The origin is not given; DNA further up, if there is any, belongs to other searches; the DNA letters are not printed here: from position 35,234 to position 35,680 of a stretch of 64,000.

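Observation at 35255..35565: Compact unannotated small-gene unit: promoter with operator-like inverted repeat, 7-codon uORF and a coupled 49-aa ORF with Tat-like motif and poly-Lys tail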

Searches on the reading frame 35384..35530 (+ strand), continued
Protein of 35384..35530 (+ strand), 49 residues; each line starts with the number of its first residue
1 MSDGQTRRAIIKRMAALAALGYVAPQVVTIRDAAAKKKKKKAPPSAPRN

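Call 34: find_encoding_contigs(protein=P0030, flank=6000, max_places=2)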
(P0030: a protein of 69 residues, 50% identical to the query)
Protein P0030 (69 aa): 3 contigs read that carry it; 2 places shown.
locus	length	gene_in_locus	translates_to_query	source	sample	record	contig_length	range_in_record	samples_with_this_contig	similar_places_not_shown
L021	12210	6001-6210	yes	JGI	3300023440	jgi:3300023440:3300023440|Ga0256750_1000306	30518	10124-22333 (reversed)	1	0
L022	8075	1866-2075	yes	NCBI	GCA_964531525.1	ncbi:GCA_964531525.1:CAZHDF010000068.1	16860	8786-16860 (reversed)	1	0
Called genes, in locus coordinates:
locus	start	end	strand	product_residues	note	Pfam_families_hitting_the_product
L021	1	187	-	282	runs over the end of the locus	PF00528:BPD_transp_1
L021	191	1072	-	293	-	PF00528:BPD_transp_1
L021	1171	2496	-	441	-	PF01547:SBP_bac_1, PF13416:SBP_bac_8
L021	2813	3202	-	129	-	-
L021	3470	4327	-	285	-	PF00800:PDT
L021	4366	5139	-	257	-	PF02348:CTP_transf_3, PF12804:NTP_transf_3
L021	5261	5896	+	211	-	-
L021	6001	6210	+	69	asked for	-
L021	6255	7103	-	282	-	-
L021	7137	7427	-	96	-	PF05402:PqqD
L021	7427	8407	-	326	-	-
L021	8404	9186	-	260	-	PF00149:Metallophos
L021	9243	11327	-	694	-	PF08448:PAS_4, PF13487:HD_5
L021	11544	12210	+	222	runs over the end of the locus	PF06035:Peptidase_C93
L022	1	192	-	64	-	?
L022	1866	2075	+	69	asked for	-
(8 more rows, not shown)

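Call 36: find_encoding_contigs(protein=P0020, flank=5000, max_places=2)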
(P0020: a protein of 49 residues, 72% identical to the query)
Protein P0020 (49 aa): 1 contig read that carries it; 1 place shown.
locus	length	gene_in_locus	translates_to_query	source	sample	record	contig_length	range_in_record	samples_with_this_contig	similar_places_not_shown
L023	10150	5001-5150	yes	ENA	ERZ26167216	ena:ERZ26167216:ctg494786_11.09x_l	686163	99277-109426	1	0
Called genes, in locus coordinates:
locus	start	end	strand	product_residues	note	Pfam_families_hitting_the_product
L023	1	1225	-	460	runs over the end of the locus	PF04932:Wzy_C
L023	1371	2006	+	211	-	-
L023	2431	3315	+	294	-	-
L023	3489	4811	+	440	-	-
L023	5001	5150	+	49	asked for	-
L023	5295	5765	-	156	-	PF06319:MmcB-like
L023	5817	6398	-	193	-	PF20161:VpsR (weak), PF00072:Response_reg, PF02954:HTH_8 (faint), PF13556:HTH_30 (faint)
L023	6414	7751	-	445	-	PF00512:HisKA (faint), PF02518:HATPase_c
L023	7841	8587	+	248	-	PF00005:ABC_tran, PF13304:AAA_21 (faint)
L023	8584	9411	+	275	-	PF01061:ABC2_membrane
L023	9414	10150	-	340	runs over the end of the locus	PF02277:DBI_PRT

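Call 37: find_encoding_contigs(protein=P0005, flank=2000, max_places=2)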
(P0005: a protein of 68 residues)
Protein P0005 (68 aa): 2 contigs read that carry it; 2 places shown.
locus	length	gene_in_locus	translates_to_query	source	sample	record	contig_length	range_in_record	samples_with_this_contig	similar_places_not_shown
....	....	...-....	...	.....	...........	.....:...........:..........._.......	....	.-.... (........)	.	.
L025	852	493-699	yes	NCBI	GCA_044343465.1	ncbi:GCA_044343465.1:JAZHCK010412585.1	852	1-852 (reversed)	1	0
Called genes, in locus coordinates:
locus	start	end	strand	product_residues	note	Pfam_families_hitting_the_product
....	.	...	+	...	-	?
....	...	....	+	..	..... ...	-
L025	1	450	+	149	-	?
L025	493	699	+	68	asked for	-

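Call 44: search_protein_families(library=ncbifam, alignment_id=A5, max_evalue=0.1)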
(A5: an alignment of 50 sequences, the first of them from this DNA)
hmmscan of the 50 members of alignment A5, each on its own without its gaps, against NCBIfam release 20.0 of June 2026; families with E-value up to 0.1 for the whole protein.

A. member 1, seq(49 aa): 1 family
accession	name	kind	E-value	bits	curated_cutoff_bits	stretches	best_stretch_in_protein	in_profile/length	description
NF047904.1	MmDecMmdE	equivalog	0.016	15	65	1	14-32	23-41/57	methylmalonyl-CoA decarboxylase subunit epsilon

B. families by the number of members that match (of 50 scanned): 8 families
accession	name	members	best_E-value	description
TIGR02811.1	formate_TAT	32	2.6e-05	formate dehydrogenase region TAT target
TIGR01409.1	TAT_signal_seq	22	0.00027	twin-arginine translocation signal domain-containing protein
NF009296.0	PRK12653.1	8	0.0029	fructose-6-phosphate aldolase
NF047904.1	MmDecMmdE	4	0.005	methylmalonyl-CoA decarboxylase subunit epsilon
NF047833.1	TyroCdyMelC1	4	0.036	apotyrosinase chaperone MelC1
TIGR02164.1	torA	2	0.095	trimethylamine-N-oxide reductase TorA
TIGR00875.1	fsa_talC_mipB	1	0.026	fructose-6-phosphate aldolase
NF038356.1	actino_DLW39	1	0.032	DLW-39 family protein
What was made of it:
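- On Tat signal peptide (TIGR01409 / PF10518): In the family, 22 of 50 members hit at E<=0.1 (call 44).
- Closest known: Twin-arginine. Same: 22 of 50 family members hit TIGR01409 at E<=0.1 (call 44).
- Tat-signal similarity: 22 of 50 members hit TIGR01409 and 32 of 50 hit the N-terminal part of TIGR02811 at E<=0.1 (call 44).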

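Call 45: search_protein_families(library=pfam, alignment_id=A5, max_evalue=0.1)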
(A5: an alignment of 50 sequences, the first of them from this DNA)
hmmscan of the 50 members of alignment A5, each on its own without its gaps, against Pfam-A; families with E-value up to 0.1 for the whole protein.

A. member 1, seq(49 aa): 0 families

B. families by the number of members that match (of 50 scanned): 7 families
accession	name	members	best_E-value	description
PF04858.18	TH1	4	0.054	TH1 protein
PF19720.4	DUF6214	2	0.052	Family of unknown function (DUF6214)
PF04569.19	DUF591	1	0.0055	Protein of unknown function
PF25471.1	TM_PetC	1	0.009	Iron-sulfur subunit PetC transmembrane anchor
PF10518.14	TAT_signal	1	0.04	TAT (twin-arginine translocation) pathway signal sequence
PF11803.13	UXS1_N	1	0.077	UDP-glucuronate decarboxylase N-terminal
PF05757.16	PsbQ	1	0.082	Oxygen evolving enhancer protein 3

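Call 46: search_solved_structures(query=A5, max_evalue=1, show_alignments=2)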
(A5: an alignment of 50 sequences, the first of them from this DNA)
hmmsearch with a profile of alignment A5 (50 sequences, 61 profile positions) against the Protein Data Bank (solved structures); distinct sequences matched with E-value up to 1: 0.
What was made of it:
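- Tried and rejected: PDB profile search: no match (call 46).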

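Call 47: find_encoding_contigs(protein=P0013, flank=6000, max_places=1)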
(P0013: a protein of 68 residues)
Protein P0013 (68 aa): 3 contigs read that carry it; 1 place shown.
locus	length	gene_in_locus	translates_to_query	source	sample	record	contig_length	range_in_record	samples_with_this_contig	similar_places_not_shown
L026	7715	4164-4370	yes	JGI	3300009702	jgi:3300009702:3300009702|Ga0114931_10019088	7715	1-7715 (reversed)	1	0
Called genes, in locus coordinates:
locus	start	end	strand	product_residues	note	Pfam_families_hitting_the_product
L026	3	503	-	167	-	?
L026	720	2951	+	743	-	PF00512:HisKA, PF02518:HATPase_c, PF00072:Response_reg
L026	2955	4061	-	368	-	PF02746:MR_MLE_N, PF13378:MR_MLE_C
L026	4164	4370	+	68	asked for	-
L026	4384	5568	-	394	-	PF04143:Sulf_transp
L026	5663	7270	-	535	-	PF01293:PEPCK_ATP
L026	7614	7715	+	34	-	?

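Call 48: find_encoding_contigs(protein=P0036, flank=6000, max_places=2)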
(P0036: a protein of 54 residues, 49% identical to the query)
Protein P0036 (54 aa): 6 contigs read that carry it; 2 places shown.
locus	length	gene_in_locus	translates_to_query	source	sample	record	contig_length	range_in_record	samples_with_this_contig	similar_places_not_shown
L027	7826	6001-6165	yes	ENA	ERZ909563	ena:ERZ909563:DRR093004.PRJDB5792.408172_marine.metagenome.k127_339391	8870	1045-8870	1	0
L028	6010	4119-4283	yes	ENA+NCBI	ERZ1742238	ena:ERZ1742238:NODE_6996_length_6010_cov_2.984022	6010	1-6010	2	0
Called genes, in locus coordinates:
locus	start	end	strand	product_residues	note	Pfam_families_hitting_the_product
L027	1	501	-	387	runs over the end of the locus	PF01053:Cys_Met_Meta_PP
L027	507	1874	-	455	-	PF00291:PALP, PF00571:CBS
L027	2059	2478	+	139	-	PF00293:NUDIX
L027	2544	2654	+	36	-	-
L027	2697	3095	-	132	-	-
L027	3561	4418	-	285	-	PF00800:PDT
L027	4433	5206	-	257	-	PF02348:CTP_transf_3, PF12804:NTP_transf_3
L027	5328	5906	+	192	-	PF00034:Cytochrom_C (weak)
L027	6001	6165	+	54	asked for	-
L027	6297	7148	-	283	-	-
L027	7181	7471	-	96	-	PF05402:PqqD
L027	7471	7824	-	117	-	?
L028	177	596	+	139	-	PF00293:NUDIX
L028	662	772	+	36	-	-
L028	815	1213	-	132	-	-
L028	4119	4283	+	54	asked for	-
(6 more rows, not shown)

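Call 57: search_protein_families(library=ncbifam, proteins=[L014:3007-3897:-, L014:3921-4211:-, L014:4211-5191:-, L014:5188-5970:-, L014:2017-2637:+], max_evalue=0.001)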
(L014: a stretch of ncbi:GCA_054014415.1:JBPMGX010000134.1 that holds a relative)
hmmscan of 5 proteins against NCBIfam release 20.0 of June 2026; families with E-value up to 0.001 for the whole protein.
L014:3007-3897:- (296 aa): 1 family
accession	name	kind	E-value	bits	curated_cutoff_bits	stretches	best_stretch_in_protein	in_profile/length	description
TIGR04352.1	HprK_rel_A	equivalog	0.00028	20.1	200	1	92-167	84-159/280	HprK-related kinase A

L014:3921-4211:- (96 aa): 3 families
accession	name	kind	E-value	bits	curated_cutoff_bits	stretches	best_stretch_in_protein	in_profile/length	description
NF033530.1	lasso_PqqD_Strm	exception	5.8e-08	32.8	70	1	20-86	13-78/78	lasso peptide biosynthesis PqqD family chaperone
TIGR04353.1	PqqD_rel_X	equivalog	0.0006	20.7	35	1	18-87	3-74/74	HPr-rel-A system PqqD family peptide chaperone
TIGR03859.1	PQQ_PqqD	equivalog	0.00064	19.5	46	1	14-85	12-79/81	pyrroloquinoline quinone biosynthesis peptide chaperone PqqD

L014:4211-5191:- (326 aa): 0 families

L014:5188-5970:- (260 aa): 5 families
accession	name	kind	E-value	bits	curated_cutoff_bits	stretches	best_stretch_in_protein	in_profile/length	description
TIGR04075.1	bacter_Pnkp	equivalog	4.7e-13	48.2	750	1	28-135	184-296/851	polynucleotide kinase-phosphatase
NF007425.0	PRK09968.1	equivalog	1.3e-09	38.1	332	1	25-240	16-213/218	protein-serine/threonine phosphatase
NF001204.0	PRK00166.1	equivalog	4.9e-09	35.9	176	1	26-104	3-73/276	symmetrical bis(5'-nucleosyl)-tetraphosphatase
NF010148.0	PRK13625.1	equivalog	4.8e-08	32.8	340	1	28-111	5-90/245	bis(5'-nucleosyl)-tetraphosphatase PrpE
NF008516.0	PRK11439.1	equivalog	8.9e-06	25.8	326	1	25-120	18-102/218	protein-serine/threonine phosphatase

L014:2017-2637:+ (206 aa): 2 families
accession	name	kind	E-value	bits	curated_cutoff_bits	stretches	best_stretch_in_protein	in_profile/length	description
NF043008.1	Cyt550_Brdyrhiz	equivalog_domain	8.6e-26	90.6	240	1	87-194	15-122/131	cytochrome c-550 CycA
NF040971.1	cytc_ExtS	equivalog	0.00093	18.5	100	0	97-190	171-259/262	selenite/tellurite reduction operon c-type cytochrome lipoprotein ExtS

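Call 65: find_related_loci(query=A6, collection=metagenome_contigs, flank=3000)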
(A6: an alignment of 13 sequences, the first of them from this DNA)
Query A6 (49 aa) in metagenome_contigs; peptide patterns used: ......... (x = any residue, [..] = any of these).
92 stretches matched a pattern; 6 encode a relative of the query (tblastn E <= 1e-3); 6 distinct loci.
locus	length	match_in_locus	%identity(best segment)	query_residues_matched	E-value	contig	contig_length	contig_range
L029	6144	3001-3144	83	1-47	6e-15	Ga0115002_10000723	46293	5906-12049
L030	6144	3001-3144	81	1-47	1e-14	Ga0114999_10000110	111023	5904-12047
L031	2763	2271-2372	82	1-34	6e-14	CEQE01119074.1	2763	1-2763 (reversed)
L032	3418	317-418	82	1-34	3e-13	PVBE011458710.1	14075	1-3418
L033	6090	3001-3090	60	6-35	1e-7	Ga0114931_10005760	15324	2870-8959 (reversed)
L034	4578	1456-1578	37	9-49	2e-5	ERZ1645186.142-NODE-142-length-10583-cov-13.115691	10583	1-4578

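Call 69: predict_structure(alignment_id=A5)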
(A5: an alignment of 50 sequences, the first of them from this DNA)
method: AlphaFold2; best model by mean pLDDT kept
length: 49 residues; sequences in the alignment: 50
mean_pLDDT: 64.9   pTM: 0.27
mean pLDDT of the five models: 64.9, 63.6, 63.6, 63.1, 62.3
residues with pLDDT >= 90: 0; 70-90: 13; 50-70: 34; < 50: 2
segments of 3 or more residues with pLDDT < 50: none
pLDDT, mean of each block of 10 residues (from residue 1): 65 75 59 62 64
secondary structure, 60 per line:
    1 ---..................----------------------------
elements in order: H4-21
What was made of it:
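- AF2 gives one helix (residues 4-21) and a disordered remainder (call 69). AF2 shows a single helix (call 69).
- Tried and rejected: It was not worth a fold search (call 69).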
